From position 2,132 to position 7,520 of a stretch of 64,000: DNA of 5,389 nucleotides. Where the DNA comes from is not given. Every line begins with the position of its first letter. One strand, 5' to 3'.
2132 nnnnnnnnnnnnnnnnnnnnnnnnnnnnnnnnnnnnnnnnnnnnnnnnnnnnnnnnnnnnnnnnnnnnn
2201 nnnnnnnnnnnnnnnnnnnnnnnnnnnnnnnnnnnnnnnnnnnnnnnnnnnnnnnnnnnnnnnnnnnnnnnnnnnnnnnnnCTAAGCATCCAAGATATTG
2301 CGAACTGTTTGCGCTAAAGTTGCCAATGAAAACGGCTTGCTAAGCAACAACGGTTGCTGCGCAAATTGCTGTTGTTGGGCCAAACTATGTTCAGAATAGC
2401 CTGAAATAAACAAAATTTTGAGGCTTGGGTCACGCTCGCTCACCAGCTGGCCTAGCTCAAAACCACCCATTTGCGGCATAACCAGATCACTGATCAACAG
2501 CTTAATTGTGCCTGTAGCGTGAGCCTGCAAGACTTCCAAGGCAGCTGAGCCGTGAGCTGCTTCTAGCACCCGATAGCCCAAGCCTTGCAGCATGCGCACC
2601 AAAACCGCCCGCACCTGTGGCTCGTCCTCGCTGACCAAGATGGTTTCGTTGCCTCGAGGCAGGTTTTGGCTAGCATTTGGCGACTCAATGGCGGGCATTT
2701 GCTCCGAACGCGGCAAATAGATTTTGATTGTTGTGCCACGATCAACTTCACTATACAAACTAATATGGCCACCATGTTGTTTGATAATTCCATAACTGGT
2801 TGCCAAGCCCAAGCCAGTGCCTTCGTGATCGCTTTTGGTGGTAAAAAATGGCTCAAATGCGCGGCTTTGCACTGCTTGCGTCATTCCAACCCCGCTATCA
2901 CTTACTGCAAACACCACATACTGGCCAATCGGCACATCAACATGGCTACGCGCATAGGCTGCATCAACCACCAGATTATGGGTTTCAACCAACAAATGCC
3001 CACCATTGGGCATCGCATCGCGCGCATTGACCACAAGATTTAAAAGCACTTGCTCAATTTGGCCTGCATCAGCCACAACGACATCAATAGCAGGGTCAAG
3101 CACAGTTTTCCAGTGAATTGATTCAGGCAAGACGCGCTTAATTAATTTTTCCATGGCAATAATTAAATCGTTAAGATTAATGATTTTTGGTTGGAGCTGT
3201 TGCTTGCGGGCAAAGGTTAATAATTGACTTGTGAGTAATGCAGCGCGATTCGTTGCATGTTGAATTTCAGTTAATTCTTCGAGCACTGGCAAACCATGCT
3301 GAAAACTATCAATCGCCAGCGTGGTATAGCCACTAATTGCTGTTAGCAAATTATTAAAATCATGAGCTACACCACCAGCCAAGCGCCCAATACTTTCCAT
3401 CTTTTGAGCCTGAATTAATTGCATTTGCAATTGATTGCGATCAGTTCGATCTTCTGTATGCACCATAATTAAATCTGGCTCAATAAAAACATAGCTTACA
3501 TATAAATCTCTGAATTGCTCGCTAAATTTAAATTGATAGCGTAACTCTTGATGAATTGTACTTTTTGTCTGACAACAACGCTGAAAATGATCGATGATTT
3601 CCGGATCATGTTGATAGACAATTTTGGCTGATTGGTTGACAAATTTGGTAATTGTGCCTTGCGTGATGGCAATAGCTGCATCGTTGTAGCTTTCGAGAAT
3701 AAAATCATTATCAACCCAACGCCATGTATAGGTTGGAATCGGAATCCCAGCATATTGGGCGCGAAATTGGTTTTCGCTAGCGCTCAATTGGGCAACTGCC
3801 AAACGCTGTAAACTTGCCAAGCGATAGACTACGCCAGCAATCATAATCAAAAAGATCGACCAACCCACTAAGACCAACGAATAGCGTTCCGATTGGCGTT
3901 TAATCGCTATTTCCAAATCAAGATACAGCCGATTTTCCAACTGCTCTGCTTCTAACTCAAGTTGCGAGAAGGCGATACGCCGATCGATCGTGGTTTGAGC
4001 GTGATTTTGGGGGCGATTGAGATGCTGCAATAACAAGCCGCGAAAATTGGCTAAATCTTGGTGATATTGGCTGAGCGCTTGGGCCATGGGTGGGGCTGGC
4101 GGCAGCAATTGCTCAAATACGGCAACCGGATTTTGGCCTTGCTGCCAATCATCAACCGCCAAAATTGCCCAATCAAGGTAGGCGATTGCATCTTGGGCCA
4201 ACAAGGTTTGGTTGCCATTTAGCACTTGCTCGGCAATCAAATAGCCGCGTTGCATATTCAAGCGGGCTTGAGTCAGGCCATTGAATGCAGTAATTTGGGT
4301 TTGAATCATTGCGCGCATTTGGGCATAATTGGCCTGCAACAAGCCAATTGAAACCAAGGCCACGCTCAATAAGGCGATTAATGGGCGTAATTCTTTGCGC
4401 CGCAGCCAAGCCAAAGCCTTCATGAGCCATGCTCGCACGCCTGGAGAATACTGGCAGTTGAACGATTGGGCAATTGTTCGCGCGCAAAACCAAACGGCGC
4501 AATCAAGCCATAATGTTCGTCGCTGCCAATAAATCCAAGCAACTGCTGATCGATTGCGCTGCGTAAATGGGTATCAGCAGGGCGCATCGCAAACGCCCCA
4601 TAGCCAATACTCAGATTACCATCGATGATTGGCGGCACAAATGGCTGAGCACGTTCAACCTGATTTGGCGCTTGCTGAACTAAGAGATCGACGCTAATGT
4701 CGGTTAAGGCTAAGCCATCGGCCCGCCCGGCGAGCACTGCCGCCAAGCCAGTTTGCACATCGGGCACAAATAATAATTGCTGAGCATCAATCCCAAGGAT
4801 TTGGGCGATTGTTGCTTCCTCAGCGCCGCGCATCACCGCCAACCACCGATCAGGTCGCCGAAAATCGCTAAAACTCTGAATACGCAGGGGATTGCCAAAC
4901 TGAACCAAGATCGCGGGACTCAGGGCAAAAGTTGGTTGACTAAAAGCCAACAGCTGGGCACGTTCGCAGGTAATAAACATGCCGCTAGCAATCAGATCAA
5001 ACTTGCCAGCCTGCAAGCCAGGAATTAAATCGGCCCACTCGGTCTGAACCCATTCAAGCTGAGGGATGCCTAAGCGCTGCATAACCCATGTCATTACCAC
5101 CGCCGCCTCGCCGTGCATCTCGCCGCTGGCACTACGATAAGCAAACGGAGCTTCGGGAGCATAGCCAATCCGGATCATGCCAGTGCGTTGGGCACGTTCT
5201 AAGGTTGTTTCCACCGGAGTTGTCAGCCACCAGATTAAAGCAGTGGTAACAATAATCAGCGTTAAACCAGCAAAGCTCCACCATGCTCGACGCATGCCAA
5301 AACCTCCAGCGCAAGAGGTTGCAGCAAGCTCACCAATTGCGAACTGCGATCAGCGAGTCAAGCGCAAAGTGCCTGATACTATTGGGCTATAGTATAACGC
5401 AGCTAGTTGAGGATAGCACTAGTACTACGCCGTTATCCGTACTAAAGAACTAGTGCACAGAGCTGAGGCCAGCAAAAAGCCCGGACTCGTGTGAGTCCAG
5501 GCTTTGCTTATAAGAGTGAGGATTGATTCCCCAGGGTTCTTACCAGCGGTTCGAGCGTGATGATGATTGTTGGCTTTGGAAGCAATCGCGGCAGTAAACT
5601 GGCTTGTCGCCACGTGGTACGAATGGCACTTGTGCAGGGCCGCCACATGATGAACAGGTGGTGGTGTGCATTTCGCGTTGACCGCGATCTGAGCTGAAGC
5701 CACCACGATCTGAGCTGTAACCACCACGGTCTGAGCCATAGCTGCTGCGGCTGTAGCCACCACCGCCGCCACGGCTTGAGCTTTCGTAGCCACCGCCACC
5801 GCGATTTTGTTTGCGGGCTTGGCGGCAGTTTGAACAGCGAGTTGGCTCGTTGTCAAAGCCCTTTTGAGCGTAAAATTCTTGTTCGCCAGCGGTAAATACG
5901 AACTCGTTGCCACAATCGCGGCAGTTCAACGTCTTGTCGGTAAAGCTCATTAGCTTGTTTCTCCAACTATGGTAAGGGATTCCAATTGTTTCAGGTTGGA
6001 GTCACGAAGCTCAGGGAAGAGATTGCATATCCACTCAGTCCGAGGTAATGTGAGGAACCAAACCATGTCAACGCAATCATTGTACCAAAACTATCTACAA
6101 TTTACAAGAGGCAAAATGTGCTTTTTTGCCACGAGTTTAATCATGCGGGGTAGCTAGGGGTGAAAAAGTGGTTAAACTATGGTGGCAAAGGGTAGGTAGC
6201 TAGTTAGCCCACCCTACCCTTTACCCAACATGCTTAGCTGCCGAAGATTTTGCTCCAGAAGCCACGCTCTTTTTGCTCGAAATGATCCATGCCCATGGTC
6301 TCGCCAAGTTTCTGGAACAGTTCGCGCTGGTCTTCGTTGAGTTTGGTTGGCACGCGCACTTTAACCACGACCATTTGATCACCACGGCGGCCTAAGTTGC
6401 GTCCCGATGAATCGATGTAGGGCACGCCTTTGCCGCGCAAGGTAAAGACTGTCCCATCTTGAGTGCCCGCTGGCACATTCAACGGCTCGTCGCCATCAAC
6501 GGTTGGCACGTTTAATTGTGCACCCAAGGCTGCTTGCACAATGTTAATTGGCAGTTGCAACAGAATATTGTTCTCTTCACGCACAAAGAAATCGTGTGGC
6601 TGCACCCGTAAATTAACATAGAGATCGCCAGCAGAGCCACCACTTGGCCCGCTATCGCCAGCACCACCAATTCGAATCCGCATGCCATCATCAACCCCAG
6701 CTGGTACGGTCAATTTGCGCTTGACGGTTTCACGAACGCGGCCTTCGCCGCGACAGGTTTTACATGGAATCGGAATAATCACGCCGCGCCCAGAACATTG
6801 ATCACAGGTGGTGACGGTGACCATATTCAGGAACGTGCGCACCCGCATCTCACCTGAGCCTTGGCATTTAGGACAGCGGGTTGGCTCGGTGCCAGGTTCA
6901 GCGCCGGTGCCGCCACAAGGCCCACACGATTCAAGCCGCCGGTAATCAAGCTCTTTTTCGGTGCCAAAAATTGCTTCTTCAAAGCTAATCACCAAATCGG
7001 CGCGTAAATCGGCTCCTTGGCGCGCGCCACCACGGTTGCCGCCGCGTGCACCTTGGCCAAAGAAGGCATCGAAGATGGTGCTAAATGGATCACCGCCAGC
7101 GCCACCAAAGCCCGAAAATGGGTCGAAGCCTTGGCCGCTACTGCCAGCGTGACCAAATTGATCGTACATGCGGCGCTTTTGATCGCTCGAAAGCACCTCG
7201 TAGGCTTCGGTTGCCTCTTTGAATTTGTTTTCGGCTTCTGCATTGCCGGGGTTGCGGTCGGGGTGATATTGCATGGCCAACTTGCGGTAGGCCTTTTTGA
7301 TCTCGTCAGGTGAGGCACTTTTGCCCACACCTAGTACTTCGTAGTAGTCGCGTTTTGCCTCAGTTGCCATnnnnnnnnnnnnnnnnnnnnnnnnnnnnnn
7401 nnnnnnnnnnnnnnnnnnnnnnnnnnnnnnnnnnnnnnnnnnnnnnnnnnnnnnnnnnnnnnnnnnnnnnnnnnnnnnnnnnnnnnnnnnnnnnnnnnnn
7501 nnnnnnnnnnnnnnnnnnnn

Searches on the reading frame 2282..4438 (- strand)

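Call 56: search_protein_families(library=pfam, proteins=[window:2282-4438:-], max_evalue=0.0001)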
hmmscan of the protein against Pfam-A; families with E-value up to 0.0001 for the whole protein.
window:2282-4438:- (718 aa): 3 families
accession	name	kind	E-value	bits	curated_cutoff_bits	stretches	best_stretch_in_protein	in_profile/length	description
PF02518.31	HATPase_c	-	6.4e-22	78.5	26.4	1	457-577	2-109/111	Histidine kinase-, DNA gyrase B-, and HSP90-like ATPase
PF00072.30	Response_reg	-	5.1e-18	65.7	30.2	1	600-712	1-110/111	Response regulator receiver domain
PF00512.31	HisKA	-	1.2e-07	32.1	26.9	1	351-414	3-65/66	His Kinase A (phospho-acceptor) domain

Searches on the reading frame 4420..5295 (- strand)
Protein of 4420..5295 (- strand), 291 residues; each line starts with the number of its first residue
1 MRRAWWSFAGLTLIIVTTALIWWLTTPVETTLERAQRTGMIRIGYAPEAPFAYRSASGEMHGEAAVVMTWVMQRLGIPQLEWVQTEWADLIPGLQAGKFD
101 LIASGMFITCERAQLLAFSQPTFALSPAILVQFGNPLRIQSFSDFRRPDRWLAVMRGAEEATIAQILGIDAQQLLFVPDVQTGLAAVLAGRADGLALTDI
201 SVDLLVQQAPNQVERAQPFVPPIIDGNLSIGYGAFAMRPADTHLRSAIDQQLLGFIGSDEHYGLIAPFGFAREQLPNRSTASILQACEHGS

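Call 56: search_protein_families(library=pfam, proteins=[window:4420-5295:-], max_evalue=0.0001)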
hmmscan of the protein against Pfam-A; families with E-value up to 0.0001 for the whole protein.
window:4420-5295:- (291 aa): 1 family
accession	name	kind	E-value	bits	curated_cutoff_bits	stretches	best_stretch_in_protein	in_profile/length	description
PF00497.25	SBP_bac_3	-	4.7e-23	81.8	26.4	1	41-253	1-114/132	Bacterial extracellular solute-binding proteins, family 3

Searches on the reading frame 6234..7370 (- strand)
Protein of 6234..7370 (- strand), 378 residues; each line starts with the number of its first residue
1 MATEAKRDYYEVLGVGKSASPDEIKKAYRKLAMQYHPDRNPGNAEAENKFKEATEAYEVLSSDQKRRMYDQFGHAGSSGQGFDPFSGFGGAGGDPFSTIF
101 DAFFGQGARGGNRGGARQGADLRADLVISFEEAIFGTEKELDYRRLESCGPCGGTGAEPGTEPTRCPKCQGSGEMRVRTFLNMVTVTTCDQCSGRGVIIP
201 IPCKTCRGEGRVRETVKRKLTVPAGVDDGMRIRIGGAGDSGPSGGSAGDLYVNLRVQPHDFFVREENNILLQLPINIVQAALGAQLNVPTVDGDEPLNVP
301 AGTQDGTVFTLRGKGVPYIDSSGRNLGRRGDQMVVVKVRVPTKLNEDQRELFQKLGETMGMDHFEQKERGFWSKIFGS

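Call 56: search_protein_families(library=pfam, proteins=[window:6234-7370:-], max_evalue=0.0001)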
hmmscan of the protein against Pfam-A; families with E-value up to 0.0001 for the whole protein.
window:6234-7370:- (378 aa): 3 families
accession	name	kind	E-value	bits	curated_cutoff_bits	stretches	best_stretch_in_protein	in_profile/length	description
PF01556.23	DnaJ_C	-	9.8e-45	152.7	26.6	1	122-341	1-152/152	DnaJ C terminal domain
PF00226.36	DnaJ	-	4.3e-29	100.9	27.8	1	8-70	1-63/63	DnaJ domain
PF00684.25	DnaJ_CXXCXGXG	-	2.4e-14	53.8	32.7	1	149-210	1-65/65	DnaJ central domain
